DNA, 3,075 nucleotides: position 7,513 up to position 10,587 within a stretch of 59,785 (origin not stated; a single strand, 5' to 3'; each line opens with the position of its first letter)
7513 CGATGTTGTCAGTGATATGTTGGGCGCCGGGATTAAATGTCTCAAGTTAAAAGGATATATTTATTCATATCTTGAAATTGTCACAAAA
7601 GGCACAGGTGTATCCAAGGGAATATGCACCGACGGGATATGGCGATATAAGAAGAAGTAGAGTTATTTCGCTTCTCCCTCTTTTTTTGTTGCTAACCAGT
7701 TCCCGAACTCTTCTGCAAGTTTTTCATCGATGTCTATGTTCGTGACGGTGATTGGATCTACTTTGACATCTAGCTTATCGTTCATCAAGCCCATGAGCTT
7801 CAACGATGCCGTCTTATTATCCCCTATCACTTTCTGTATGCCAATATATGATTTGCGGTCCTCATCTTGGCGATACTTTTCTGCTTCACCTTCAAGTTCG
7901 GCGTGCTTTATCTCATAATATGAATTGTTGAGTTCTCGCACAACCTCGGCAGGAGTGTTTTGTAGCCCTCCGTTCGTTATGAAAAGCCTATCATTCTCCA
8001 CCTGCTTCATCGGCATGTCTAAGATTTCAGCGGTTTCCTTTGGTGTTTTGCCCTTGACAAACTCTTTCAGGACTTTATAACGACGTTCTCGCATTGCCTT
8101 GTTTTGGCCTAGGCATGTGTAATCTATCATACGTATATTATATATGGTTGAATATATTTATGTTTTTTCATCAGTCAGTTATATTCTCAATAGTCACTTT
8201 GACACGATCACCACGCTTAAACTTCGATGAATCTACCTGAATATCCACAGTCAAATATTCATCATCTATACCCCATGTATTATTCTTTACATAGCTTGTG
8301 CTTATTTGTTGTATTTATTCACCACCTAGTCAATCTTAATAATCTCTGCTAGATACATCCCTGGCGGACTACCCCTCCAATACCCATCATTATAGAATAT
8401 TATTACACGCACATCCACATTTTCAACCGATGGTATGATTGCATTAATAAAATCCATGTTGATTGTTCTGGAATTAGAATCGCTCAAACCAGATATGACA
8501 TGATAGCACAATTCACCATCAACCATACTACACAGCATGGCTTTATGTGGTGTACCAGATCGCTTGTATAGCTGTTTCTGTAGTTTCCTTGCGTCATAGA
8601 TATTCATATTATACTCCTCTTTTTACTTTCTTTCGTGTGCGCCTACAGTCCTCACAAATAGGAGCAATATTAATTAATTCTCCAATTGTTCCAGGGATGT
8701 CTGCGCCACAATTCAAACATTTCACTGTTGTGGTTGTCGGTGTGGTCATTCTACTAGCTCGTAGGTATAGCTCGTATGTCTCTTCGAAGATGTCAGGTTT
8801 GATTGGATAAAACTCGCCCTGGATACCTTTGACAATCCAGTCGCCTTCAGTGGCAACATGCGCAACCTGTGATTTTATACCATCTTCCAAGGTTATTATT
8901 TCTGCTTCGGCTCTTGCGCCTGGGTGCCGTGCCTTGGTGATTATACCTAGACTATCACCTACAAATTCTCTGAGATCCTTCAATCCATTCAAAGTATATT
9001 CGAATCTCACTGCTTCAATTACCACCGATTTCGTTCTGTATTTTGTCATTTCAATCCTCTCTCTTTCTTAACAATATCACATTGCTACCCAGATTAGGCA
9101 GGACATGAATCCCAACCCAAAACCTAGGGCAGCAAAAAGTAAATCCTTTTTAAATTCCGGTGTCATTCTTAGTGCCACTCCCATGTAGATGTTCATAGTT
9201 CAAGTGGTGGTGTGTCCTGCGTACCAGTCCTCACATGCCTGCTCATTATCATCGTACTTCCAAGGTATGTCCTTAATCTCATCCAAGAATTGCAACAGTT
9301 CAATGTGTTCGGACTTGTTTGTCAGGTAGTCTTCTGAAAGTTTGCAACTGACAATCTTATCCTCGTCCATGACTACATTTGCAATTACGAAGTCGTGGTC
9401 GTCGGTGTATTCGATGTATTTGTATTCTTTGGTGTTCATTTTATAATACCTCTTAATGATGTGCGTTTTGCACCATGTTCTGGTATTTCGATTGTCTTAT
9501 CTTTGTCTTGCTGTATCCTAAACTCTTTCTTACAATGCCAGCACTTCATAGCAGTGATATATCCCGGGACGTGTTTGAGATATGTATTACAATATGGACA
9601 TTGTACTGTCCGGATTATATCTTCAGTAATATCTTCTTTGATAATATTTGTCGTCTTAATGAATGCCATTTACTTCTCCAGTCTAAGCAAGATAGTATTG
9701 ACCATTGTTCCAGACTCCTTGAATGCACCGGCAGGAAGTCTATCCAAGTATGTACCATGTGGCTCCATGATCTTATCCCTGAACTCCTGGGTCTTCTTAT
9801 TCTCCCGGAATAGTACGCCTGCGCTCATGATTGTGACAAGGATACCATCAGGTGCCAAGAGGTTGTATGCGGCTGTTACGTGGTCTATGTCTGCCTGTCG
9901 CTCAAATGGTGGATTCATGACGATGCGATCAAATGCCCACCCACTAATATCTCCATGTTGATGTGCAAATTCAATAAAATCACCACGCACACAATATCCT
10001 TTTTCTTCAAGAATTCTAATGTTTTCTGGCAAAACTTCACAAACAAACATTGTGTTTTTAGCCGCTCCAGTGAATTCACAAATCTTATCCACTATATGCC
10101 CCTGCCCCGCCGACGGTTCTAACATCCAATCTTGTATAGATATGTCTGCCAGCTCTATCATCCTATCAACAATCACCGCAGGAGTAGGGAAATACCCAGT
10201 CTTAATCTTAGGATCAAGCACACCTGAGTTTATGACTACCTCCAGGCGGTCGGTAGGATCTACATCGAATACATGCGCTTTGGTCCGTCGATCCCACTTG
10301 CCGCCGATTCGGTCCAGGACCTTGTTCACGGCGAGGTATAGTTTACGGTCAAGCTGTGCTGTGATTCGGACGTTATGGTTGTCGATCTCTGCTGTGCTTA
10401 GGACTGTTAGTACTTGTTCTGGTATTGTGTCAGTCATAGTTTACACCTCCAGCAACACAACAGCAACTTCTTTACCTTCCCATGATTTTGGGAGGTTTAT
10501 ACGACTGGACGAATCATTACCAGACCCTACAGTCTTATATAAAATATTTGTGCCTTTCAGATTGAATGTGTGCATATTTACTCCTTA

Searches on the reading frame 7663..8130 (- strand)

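Call 80: search_protein_families(library=pfam, proteins=[window:7663-8130:-], max_evalue=0.01)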
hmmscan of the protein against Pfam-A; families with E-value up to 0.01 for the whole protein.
window:7663-8130:- (155 aa): 1 family
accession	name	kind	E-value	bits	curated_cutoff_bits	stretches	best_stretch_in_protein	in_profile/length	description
PF01015.23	Ribosomal_S3Ae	-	0.0022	18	29.3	1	57-121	30-90/191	Ribosomal S3Ae family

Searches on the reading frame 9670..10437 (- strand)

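Call 78: search_protein_families(library=pfam, proteins=[window:9670-10437:-], max_evalue=0.01)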
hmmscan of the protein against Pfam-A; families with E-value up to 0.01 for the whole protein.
window:9670-10437:- (255 aa): 2 families
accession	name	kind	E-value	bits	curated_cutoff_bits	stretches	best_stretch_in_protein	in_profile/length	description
PF07669.17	Eco57I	-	0.00023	21.7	25.3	0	187-225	117-155/171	Eco57I restriction-modification methylase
PF02384.22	N6_Mtase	-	0.0008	19.3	20.4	0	179-252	158-231/311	N-6 DNA Methylase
